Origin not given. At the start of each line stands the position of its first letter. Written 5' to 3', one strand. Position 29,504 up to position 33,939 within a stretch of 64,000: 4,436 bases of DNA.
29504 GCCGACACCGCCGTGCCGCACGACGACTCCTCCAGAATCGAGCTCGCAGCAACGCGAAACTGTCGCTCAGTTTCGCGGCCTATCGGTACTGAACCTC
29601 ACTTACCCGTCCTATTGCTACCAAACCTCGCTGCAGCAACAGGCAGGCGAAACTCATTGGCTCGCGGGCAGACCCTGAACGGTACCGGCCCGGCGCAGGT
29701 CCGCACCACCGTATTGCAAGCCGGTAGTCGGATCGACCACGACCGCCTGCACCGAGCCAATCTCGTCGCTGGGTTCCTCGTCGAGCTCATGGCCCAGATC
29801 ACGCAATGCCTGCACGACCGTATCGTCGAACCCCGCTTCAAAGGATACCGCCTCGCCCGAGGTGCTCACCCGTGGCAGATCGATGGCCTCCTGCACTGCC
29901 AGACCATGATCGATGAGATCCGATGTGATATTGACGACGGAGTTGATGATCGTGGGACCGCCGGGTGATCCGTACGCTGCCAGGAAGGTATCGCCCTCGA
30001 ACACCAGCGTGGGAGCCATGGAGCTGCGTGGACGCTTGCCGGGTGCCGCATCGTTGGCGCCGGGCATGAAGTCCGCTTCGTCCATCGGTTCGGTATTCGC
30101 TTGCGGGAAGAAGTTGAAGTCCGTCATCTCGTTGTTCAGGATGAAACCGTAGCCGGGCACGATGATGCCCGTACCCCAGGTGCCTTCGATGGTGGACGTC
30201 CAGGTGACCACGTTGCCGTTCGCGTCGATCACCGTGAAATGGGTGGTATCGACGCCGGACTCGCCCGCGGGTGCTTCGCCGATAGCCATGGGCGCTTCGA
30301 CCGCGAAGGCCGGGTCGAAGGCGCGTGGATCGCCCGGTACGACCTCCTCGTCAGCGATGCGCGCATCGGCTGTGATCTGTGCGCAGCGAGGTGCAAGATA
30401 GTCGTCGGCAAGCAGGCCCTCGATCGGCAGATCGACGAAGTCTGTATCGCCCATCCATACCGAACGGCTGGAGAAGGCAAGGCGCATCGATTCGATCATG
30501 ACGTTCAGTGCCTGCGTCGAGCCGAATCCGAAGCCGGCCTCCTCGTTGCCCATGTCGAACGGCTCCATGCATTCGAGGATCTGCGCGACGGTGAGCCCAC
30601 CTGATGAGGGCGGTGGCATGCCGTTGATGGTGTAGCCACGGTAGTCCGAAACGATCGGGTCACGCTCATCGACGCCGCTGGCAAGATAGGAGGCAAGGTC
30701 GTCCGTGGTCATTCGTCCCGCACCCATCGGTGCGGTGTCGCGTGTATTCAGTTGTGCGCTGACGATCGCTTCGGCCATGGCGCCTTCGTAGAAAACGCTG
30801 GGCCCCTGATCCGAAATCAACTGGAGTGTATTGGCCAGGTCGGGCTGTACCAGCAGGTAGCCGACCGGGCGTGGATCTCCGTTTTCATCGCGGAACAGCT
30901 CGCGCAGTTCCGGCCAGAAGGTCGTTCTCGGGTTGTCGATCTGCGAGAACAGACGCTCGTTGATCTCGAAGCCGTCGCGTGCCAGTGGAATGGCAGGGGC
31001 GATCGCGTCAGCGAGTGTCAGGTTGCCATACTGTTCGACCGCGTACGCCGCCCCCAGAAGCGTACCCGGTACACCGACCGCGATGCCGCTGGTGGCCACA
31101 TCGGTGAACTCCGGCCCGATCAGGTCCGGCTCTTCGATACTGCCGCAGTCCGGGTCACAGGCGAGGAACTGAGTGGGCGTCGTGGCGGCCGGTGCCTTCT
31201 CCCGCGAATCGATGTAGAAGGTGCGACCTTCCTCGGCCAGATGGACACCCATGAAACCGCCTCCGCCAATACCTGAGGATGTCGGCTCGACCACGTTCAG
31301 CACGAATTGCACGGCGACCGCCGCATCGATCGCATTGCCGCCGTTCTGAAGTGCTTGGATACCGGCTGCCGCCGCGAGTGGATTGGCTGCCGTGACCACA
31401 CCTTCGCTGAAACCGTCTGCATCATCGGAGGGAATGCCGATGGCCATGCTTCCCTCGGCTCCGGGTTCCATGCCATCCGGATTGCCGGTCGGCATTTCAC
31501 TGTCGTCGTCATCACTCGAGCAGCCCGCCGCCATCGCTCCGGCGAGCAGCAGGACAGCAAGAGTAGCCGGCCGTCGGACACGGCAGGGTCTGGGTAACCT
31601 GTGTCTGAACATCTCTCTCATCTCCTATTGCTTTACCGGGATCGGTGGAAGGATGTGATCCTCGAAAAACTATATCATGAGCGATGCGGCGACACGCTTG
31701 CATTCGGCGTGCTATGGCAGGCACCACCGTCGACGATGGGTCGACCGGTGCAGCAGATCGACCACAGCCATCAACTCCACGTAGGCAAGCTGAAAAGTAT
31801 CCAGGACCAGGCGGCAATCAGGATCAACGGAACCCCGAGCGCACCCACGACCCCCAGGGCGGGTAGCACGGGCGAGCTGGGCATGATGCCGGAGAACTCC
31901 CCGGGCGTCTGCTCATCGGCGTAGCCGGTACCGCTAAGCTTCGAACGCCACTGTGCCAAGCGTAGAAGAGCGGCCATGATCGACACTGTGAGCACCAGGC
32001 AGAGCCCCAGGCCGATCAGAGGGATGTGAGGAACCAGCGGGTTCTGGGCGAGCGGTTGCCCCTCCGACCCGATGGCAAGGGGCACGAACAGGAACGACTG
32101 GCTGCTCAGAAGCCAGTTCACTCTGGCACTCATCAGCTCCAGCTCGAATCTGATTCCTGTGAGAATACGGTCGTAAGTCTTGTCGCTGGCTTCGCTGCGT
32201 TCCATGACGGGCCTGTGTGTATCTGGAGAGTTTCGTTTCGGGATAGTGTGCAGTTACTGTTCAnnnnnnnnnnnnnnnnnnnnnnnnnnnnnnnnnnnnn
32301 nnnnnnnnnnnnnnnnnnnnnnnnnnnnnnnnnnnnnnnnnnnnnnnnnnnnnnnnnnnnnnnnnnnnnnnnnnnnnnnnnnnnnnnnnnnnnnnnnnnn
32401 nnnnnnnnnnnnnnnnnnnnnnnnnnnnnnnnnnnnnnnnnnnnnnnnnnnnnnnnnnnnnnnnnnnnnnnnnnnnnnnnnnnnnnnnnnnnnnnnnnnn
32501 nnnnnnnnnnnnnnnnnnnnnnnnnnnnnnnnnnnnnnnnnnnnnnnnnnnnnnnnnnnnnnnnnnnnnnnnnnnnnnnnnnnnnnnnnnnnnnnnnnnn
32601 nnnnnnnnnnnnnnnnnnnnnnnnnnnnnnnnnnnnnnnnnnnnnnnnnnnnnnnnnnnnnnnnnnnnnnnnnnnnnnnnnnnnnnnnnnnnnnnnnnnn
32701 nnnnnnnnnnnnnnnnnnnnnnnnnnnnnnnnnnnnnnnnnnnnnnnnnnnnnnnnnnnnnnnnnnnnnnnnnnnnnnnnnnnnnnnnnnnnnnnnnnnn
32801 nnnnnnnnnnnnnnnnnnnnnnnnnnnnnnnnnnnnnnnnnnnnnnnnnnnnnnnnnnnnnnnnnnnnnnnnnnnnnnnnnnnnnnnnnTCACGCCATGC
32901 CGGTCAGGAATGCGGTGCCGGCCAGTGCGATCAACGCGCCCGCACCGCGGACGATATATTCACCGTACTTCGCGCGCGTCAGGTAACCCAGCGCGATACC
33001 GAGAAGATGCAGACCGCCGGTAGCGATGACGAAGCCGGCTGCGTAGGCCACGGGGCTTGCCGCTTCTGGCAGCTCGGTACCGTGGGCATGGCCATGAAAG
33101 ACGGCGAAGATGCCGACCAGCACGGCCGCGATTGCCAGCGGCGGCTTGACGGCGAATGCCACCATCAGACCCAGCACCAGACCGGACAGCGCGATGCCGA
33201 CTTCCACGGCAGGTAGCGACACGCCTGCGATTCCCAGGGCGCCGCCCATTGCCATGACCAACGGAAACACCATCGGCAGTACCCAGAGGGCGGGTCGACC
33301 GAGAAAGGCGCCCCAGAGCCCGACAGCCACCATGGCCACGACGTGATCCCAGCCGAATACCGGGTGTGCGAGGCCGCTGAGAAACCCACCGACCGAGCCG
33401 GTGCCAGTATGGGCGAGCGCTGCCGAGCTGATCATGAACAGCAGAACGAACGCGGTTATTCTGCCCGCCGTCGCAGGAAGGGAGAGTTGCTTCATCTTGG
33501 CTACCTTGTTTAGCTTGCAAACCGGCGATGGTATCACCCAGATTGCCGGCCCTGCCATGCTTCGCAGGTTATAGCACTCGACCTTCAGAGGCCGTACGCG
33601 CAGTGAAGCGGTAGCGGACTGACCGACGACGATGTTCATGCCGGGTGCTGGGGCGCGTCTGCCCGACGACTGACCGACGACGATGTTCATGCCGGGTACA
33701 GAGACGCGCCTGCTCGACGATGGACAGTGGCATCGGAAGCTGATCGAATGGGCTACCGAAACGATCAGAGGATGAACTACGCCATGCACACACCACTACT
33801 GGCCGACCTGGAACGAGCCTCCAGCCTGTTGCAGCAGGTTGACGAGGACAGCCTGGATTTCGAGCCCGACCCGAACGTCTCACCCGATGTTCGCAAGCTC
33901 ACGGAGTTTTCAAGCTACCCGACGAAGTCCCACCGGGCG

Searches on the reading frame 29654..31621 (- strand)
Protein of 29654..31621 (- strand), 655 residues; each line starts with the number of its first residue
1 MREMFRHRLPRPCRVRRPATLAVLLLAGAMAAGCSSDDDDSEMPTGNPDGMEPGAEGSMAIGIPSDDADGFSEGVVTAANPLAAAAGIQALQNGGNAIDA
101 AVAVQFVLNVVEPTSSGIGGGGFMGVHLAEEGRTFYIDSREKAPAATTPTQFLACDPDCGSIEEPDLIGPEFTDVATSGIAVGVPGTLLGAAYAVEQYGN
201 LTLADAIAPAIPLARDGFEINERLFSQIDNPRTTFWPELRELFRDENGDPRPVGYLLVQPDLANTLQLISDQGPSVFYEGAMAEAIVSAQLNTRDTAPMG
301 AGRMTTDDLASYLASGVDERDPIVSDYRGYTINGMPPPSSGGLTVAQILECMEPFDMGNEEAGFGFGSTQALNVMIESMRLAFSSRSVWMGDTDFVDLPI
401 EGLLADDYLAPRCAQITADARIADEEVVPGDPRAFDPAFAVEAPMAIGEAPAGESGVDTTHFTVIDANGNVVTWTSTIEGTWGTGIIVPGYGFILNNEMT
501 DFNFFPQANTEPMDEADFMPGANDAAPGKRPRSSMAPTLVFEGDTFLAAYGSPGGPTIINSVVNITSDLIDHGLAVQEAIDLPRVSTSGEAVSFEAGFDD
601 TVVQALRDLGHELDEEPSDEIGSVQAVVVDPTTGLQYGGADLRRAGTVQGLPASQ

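Call 73: search_protein_families(library=pfam, proteins=[window:29654-31621:-], max_evalue=0.00001)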
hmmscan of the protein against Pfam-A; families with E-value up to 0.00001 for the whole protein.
window:29654-31621:- (655 aa): 1 family
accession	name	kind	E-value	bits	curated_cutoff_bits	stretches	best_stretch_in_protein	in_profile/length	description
PF01019.26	G_glu_transpept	-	2e-131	439.8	27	1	89-646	2-512/512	Gamma-glutamyltranspeptidase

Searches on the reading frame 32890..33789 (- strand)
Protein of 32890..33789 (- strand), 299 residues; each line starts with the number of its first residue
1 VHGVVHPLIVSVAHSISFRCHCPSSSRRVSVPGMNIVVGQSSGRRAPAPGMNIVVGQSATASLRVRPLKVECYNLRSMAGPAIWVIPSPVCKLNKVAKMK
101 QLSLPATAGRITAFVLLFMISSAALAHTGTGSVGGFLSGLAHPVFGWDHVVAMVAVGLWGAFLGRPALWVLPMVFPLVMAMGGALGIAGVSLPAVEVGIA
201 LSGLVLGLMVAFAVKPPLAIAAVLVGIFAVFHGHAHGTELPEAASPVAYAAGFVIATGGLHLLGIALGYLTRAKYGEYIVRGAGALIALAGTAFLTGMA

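Call 47: search_protein_families(library=pfam, proteins=[window:32890-33789:-], max_evalue=0.00001)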
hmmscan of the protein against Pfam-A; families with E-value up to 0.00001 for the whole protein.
window:32890-33789:- (299 aa): 1 family
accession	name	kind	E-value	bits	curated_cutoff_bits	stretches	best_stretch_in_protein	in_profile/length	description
PF04955.18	HupE_UreJ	-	1.2e-59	201.2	23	1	116-293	2-178/179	HupE / UreJ protein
